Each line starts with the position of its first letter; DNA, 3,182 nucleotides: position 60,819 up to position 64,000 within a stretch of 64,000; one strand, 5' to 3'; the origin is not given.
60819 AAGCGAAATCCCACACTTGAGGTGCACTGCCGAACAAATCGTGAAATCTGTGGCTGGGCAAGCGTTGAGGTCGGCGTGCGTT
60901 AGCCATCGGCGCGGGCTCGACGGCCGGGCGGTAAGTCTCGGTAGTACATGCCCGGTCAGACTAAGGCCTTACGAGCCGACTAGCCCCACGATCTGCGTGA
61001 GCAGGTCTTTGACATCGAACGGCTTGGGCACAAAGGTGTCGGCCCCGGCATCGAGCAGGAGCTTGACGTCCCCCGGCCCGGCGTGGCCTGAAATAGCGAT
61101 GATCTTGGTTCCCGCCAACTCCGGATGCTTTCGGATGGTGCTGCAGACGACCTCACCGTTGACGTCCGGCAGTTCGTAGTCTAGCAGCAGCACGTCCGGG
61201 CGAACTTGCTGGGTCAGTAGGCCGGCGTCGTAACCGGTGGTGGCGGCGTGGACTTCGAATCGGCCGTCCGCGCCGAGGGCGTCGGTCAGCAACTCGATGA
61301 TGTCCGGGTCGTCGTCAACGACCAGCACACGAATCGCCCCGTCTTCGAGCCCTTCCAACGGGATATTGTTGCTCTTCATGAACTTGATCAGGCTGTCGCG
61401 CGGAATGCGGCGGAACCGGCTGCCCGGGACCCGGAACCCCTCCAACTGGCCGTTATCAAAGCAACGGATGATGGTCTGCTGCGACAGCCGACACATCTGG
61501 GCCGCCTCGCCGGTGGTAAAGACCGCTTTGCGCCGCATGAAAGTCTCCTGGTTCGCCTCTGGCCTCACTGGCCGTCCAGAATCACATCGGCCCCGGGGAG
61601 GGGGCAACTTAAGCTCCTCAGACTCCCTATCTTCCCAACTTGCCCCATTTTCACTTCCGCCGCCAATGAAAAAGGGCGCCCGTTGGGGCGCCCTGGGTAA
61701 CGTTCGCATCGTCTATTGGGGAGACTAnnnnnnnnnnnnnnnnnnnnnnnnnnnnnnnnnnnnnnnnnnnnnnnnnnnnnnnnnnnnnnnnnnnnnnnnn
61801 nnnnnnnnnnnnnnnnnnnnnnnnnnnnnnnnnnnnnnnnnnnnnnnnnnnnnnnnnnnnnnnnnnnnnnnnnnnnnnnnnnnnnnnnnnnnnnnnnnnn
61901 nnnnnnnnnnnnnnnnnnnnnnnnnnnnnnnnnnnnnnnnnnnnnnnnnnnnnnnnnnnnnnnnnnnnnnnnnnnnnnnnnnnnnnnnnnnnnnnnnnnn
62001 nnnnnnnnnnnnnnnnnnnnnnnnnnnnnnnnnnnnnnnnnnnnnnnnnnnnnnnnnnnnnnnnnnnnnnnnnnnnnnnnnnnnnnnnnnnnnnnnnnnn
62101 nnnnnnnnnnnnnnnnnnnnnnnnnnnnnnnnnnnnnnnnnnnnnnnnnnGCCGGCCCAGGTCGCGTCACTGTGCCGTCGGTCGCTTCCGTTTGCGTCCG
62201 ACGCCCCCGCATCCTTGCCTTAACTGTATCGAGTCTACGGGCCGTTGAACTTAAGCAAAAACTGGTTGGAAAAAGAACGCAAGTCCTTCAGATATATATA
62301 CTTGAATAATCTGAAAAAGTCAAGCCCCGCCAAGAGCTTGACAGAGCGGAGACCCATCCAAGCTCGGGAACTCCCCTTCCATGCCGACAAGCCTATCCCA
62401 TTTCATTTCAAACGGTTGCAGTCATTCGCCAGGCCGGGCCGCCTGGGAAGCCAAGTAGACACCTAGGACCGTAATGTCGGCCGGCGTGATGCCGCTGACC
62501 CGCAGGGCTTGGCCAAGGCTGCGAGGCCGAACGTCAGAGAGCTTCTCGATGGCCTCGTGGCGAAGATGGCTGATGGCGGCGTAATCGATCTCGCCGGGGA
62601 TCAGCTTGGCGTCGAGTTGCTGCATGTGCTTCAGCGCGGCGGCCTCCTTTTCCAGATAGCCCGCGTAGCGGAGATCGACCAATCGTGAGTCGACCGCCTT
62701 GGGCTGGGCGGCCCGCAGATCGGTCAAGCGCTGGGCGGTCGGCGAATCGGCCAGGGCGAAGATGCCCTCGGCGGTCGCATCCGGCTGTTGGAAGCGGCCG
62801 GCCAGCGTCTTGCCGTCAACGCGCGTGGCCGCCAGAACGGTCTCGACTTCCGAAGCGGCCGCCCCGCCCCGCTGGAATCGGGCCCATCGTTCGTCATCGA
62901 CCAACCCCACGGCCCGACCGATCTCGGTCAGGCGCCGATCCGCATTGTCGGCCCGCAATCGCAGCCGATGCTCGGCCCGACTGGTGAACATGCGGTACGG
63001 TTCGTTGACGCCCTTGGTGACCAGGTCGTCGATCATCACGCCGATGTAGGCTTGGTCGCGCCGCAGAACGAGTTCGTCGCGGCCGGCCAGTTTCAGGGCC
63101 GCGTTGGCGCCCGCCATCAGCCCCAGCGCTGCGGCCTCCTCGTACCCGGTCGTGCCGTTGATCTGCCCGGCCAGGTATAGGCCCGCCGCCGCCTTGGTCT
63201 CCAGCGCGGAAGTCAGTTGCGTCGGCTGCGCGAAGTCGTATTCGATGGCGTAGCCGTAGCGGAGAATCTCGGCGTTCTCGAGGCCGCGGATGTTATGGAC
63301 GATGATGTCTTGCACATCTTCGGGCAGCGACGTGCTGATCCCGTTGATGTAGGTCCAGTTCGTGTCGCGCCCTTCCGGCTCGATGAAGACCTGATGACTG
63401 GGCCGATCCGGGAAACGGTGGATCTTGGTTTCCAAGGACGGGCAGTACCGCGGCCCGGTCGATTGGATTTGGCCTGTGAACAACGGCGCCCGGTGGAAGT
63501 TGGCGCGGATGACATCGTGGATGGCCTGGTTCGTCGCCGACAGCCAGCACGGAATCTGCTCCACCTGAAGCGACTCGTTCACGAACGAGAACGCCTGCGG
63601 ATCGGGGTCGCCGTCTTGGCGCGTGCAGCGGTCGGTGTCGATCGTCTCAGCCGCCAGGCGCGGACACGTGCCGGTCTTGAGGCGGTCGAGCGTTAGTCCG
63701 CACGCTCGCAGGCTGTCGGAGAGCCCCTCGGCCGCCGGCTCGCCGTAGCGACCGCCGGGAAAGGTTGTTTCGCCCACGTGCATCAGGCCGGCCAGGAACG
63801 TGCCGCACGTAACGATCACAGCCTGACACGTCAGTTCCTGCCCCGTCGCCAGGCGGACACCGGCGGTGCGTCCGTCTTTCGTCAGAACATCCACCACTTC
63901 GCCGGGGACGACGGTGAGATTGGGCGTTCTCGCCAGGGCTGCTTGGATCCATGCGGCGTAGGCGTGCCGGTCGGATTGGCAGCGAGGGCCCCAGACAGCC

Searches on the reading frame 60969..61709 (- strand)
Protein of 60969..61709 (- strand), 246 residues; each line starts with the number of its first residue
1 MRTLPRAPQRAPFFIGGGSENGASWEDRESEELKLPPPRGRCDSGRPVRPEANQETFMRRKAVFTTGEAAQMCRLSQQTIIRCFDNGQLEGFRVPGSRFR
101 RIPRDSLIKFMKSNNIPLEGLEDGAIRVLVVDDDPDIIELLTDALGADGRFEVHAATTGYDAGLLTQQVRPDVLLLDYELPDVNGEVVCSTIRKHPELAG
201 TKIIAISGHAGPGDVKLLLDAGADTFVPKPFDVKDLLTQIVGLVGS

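Call 59: search_protein_families(library=pfam, proteins=[window:60969-61709:-], max_evalue=1)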
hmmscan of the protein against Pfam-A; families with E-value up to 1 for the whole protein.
window:60969-61709:- (246 aa): 4 families
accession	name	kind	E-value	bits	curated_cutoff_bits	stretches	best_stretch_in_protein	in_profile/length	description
PF00072.30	Response_reg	-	4e-23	82.1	30.2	1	128-240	1-110/111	Response regulator receiver domain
PF12728.13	HTH_17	-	1e-08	35.7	27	1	64-114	2-50/51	Helix-turn-helix domain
PF21332.3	AmiR_N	-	0.014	15.8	27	1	199-241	66-108/111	AmiR, N-terminal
PF00376.29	MerR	-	0.057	13.7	28.2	1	65-82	1-18/38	MerR family regulatory protein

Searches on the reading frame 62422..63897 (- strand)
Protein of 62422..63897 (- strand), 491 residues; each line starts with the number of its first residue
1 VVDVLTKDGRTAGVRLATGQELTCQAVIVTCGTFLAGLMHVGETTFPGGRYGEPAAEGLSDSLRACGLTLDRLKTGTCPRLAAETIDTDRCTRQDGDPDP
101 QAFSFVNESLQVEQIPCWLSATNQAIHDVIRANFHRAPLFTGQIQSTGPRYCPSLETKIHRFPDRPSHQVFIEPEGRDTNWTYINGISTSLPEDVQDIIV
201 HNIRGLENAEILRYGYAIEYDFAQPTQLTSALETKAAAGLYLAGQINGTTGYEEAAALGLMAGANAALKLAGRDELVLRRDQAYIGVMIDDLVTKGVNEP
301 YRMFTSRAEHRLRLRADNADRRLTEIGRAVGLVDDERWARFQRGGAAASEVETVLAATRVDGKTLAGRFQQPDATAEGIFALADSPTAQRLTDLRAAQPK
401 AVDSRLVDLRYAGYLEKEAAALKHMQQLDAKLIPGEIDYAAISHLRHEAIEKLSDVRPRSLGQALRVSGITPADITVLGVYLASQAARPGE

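Call 59: search_protein_families(library=pfam, proteins=[window:62422-63897:-], max_evalue=1)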
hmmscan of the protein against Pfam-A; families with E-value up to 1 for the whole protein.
window:62422-63897:- (491 aa): 3 families
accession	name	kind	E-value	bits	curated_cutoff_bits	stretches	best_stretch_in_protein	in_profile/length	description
PF01134.28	GIDA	-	6.8e-103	345.2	22.1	1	3-273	120-390/391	Glucose inhibited division protein A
PF13932.14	SAM_GIDA_C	-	2.6e-21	75.6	27.1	1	424-478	2-56/57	tRNA modifying enzyme MnmG/GidA C-terminal helical bundle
PF21680.2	GIDA_C_1st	-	0.16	13.2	24.7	0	335-418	1-95/96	tRNA modifying enzyme MnmG/GidA C-terminal helical domain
